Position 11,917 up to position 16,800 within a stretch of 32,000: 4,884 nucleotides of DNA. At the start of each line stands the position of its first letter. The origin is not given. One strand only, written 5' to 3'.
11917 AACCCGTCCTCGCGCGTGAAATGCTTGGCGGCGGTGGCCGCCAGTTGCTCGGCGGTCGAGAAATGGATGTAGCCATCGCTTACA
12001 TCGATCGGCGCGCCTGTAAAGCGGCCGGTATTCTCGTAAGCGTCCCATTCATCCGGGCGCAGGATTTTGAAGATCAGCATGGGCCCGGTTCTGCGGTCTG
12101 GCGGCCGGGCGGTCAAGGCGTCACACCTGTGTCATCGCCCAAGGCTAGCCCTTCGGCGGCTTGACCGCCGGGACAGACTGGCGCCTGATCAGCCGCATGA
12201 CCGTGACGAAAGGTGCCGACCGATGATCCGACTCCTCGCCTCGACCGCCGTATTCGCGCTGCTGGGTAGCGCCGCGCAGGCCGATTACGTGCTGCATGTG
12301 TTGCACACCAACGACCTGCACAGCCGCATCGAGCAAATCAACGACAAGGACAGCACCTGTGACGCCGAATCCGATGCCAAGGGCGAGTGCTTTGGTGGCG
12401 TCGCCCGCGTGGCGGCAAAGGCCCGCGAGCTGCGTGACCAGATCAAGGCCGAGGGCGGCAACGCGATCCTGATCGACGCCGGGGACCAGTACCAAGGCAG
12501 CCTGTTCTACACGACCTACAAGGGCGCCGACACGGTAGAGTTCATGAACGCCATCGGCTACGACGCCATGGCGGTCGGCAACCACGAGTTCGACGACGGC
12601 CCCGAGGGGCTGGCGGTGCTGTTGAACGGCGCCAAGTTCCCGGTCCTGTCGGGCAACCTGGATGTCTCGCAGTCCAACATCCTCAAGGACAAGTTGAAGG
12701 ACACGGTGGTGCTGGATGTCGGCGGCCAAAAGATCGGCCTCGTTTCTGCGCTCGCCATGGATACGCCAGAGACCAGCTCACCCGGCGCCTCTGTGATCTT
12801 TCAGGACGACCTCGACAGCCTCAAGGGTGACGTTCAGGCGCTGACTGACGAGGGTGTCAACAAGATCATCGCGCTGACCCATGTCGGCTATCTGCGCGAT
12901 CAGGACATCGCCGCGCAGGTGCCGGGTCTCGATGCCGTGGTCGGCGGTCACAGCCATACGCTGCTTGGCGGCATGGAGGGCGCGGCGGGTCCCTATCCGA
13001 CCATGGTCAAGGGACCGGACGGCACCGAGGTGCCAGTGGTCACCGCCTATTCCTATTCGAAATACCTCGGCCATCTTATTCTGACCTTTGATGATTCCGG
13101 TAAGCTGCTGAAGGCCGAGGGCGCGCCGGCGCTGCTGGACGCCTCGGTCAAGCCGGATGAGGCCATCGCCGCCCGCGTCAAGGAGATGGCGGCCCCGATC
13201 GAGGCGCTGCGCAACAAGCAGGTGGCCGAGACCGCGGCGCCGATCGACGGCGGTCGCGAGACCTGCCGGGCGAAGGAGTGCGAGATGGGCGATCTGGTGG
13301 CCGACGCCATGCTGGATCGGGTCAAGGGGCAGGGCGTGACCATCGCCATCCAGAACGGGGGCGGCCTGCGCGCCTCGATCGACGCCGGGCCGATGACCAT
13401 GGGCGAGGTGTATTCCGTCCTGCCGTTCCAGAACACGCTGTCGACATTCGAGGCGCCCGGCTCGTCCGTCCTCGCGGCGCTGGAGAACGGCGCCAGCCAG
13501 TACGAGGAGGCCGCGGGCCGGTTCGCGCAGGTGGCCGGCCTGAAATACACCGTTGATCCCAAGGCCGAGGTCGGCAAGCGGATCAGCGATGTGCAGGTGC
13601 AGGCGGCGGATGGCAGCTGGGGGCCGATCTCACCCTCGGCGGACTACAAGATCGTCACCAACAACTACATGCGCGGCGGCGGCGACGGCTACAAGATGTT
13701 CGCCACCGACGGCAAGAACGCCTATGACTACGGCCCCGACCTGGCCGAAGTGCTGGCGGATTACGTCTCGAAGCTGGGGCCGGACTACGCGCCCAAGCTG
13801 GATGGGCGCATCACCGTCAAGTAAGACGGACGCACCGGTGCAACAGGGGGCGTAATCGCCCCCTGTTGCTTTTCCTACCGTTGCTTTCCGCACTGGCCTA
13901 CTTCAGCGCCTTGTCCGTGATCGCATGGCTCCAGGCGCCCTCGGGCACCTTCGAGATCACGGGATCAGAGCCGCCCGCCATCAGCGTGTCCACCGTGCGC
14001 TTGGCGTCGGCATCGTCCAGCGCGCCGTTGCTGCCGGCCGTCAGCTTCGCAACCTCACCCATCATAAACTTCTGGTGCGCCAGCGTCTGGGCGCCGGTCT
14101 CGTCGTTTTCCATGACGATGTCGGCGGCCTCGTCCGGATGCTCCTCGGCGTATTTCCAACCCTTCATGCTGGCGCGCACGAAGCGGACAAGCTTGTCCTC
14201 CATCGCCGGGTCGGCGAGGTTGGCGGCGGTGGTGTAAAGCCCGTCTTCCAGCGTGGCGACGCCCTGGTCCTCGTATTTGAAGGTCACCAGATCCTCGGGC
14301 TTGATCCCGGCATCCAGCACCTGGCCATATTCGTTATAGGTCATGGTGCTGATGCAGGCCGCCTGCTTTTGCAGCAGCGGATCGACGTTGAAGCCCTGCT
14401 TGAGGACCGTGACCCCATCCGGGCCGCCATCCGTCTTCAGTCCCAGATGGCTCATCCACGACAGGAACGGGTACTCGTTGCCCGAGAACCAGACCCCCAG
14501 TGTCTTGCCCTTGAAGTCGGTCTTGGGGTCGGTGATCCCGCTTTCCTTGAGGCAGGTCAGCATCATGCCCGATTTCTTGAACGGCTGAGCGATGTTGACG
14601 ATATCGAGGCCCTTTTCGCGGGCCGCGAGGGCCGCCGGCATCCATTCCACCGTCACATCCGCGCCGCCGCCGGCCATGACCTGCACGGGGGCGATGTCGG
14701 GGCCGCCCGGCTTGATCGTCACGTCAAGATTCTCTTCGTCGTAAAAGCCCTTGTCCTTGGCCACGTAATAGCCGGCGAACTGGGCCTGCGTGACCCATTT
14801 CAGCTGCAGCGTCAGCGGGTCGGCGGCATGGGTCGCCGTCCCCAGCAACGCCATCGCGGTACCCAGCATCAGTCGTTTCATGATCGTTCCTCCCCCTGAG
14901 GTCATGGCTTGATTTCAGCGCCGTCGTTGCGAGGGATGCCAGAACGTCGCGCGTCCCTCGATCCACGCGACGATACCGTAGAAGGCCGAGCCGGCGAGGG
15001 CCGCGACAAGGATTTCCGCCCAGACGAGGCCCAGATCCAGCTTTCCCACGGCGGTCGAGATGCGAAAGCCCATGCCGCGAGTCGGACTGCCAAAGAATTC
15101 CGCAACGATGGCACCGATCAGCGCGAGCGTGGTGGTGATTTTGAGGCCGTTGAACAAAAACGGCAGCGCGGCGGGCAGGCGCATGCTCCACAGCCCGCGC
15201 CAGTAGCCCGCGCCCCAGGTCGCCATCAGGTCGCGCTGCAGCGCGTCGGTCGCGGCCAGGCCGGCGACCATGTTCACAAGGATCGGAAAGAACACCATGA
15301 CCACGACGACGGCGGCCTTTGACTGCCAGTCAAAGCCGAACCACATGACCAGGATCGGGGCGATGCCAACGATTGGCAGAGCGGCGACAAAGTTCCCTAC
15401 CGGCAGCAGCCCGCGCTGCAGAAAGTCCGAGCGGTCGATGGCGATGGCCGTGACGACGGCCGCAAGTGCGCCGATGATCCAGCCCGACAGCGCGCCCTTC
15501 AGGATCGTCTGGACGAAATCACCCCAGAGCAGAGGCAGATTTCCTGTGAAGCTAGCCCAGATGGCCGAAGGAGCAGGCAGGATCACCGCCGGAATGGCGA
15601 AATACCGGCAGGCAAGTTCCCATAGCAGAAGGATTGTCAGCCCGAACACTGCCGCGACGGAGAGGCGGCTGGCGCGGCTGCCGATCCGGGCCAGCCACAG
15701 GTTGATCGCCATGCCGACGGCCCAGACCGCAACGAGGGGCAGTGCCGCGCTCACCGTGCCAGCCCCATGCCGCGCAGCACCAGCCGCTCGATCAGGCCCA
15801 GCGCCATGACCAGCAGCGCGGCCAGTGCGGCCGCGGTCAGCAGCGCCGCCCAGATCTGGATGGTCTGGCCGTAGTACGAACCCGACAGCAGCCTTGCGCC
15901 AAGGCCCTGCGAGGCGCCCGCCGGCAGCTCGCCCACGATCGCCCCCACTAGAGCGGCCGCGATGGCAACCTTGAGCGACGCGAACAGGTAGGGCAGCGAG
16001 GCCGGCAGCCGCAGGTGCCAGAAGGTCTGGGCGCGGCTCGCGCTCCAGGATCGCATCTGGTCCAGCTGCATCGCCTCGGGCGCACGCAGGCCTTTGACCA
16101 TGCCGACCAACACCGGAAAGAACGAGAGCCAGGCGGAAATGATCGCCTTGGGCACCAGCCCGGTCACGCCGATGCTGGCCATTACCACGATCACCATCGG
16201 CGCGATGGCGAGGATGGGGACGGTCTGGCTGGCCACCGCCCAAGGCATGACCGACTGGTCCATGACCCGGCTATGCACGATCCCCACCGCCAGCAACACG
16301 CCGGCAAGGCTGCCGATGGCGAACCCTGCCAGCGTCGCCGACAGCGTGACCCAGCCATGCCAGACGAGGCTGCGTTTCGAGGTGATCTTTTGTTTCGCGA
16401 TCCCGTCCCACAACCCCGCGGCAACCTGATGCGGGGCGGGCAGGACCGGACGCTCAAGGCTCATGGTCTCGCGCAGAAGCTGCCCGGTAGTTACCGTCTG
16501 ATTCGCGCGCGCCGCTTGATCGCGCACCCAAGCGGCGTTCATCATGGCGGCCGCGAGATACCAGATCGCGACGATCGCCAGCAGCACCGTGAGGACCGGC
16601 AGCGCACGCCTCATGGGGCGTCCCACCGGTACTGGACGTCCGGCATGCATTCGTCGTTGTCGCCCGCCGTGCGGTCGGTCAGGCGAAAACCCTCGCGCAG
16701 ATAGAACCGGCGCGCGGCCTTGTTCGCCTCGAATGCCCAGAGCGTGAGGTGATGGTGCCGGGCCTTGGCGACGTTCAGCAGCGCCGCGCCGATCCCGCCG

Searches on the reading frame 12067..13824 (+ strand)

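Call 62: search_protein_families(library=pfam, proteins=[window:12067-13824:+], max_evalue=0.00001)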
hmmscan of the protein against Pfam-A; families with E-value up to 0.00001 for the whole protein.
window:12067-13824:+ (585 aa): 2 families
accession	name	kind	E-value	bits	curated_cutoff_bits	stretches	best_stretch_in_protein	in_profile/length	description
PF02872.23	5_nucleotid_C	-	1.4e-42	145.9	23.6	1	388-546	4-157/158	5'-nucleotidase, C-terminal domain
PF00149.33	Metallophos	-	3.5e-11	44.3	21.5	1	77-298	2-190/191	Calcineurin-like phosphoesterase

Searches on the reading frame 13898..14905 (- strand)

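Call 62: search_protein_families(library=pfam, proteins=[window:13898-14905:-], max_evalue=0.00001)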
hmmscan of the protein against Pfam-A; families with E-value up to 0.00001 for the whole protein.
window:13898-14905:- (335 aa): 1 family
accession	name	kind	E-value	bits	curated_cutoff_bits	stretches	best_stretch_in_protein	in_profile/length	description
PF09084.16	NMT1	-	5.1e-40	138.1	20.5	1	41-260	2-216/216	NMT1/THI5 like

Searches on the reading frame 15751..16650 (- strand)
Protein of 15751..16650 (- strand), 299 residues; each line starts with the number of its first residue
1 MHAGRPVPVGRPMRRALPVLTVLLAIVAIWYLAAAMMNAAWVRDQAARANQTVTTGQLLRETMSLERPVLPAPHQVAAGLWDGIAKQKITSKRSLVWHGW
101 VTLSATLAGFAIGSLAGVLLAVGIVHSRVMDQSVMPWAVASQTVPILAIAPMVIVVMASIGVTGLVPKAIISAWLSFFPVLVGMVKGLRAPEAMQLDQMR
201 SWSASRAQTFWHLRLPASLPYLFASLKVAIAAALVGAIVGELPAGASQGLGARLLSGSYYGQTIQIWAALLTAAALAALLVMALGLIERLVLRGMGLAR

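Call 62: search_protein_families(library=pfam, proteins=[window:15751-16650:-], max_evalue=0.00001)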
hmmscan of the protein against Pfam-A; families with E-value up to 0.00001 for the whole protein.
window:15751-16650:- (299 aa): 1 family
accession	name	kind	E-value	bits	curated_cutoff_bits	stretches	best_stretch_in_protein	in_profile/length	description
PF00528.27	BPD_transp_1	-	3.8e-24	85.9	26.4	1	113-293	1-180/184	Binding-protein-dependent transport system inner membrane component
